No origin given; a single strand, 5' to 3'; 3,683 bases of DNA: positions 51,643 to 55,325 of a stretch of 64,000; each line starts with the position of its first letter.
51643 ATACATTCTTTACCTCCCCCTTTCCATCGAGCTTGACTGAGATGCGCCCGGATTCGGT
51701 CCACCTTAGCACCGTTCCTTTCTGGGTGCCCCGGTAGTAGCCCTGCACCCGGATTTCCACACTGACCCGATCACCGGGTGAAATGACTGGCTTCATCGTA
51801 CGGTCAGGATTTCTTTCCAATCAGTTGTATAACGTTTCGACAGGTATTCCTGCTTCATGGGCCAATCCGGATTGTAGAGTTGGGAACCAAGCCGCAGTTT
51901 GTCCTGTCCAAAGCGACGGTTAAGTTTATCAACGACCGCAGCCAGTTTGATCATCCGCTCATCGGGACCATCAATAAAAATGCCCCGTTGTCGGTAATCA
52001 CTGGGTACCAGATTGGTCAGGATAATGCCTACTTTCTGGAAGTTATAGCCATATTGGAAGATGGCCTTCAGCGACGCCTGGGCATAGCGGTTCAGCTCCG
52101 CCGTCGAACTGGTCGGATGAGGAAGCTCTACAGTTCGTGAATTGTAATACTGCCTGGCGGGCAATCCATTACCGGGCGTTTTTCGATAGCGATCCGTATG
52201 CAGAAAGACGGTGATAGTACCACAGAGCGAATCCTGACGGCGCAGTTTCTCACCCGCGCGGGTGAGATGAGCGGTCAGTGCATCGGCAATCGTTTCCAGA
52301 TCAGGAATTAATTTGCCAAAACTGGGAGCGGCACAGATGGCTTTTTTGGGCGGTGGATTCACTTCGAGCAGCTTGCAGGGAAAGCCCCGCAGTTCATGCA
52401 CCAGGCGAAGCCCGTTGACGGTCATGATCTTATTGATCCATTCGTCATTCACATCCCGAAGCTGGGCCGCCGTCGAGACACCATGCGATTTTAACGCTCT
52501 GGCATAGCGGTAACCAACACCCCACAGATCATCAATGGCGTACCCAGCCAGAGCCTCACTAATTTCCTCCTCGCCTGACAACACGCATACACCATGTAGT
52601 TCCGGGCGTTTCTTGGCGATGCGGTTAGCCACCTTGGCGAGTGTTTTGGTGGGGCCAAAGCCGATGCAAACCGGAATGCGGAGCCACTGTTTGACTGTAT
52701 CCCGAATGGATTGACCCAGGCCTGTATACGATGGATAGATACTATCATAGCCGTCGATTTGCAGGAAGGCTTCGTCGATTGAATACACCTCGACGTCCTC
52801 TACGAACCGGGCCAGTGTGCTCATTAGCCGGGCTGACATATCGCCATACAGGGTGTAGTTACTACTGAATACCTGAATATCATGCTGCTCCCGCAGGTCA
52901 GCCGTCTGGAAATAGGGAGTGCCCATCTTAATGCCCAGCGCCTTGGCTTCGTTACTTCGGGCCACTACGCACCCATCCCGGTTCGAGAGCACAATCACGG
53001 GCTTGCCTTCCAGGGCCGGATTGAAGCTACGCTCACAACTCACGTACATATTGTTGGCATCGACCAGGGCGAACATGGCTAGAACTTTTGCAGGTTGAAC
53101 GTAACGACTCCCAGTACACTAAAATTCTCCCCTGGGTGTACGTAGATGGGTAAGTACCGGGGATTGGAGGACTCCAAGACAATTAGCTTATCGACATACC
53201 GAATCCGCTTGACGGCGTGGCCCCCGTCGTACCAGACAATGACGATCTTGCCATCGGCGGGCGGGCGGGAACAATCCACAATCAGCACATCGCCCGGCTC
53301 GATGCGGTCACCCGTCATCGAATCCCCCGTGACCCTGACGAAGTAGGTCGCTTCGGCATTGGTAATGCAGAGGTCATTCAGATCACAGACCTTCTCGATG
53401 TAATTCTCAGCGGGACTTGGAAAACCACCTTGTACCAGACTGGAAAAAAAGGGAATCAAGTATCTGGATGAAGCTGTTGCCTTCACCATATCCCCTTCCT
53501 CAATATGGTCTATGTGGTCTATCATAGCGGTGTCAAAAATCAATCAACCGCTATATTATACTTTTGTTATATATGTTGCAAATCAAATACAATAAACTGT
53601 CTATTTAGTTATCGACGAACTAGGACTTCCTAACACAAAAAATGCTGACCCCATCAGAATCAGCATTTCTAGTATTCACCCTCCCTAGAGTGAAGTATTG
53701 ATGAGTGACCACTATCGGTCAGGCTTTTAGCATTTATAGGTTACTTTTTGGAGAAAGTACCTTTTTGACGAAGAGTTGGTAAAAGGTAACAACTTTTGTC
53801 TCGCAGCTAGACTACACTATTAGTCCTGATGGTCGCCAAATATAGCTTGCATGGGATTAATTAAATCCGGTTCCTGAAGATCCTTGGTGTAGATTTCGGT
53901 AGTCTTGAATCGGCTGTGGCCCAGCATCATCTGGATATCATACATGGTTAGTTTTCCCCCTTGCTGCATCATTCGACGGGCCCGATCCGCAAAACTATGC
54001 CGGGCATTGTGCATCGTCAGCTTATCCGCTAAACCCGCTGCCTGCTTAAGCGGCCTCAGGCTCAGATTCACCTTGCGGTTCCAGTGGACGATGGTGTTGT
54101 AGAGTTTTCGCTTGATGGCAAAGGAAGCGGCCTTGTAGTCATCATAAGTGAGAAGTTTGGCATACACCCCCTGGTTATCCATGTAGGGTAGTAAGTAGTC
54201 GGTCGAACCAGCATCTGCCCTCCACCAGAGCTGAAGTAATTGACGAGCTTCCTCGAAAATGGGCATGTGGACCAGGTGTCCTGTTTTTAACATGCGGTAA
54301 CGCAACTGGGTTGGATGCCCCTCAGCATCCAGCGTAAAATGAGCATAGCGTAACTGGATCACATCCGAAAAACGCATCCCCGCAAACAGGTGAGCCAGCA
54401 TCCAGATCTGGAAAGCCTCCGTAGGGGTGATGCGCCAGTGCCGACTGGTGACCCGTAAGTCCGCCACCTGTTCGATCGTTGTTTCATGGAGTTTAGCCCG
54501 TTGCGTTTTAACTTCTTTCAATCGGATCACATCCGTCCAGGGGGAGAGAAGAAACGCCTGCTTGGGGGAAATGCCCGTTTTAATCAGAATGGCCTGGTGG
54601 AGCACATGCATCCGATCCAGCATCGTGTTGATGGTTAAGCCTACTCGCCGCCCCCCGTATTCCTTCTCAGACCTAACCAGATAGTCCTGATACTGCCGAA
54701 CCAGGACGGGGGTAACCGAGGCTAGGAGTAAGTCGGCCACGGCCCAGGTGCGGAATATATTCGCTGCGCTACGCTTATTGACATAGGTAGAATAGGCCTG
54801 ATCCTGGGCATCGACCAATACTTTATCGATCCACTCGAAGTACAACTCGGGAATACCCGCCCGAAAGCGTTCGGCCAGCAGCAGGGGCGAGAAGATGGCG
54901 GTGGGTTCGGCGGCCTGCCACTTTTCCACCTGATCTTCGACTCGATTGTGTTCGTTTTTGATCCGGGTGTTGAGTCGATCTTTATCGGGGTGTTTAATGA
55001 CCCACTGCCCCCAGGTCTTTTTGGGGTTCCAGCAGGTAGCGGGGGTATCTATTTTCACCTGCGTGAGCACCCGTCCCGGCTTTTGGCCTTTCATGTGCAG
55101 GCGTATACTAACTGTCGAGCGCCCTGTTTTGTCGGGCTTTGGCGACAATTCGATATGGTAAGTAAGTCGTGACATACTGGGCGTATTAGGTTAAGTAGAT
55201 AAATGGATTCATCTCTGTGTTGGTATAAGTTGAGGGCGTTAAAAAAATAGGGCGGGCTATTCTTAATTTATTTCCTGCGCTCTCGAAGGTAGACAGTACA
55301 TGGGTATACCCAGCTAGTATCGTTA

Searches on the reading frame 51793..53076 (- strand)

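Call 27: search_protein_families(library=phrogs, proteins=[window:51793-53076:-])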
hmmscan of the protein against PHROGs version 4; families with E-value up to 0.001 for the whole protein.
window:51793-53076:- (427 aa): 2 families
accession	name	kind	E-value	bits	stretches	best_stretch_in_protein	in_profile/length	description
phrog_1268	-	DNA, RNA and nucleotide metabolism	1.7e-138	463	1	1-427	3-425/425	DNA polymerase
phrog_14662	-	unknown function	2.3e-30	106.6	1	238-427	3-186/186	-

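Call 28: search_protein_families(library=pfam, proteins=[window:51793-53076:-])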
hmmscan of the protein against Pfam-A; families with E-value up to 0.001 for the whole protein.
window:51793-53076:- (427 aa): 3 families
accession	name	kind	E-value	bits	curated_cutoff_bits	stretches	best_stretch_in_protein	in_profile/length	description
PF00817.25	IMS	-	7.5e-37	126.9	23.2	1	5-151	1-147/148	impB/mucB/samB family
PF11799.13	IMS_C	-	9.2e-22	78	20.7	1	244-364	1-107/109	impB/mucB/samB family C-terminal domain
PF13438.11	DUF4113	-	4.7e-19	68.6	24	1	377-426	2-51/51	Domain of unknown function (DUF4113)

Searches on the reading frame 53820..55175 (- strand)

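Call 27: search_protein_families(library=phrogs, proteins=[window:53820-55175:-])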
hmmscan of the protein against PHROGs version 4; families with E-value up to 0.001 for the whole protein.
window:53820-55175:- (451 aa): 2 families
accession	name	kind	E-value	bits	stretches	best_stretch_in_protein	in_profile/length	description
phrog_1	-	integration and excision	6.2e-18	66.4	1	111-435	169-437/611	integrase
phrog_216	-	integration and excision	1.5e-11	44.9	1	256-434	77-226/301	integrase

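Call 28: search_protein_families(library=pfam, proteins=[window:53820-55175:-])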
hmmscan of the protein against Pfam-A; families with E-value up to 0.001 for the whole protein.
window:53820-55175:- (451 aa): 2 families
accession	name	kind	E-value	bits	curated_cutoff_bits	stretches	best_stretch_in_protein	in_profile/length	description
PF00589.27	Phage_integrase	-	5.2e-13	49.6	27.1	1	263-433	32-169/172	Phage integrase family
PF17293.8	Arm-DNA-bind_5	-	0.00016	22.5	22.6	1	13-90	7-79/87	Arm DNA-binding domain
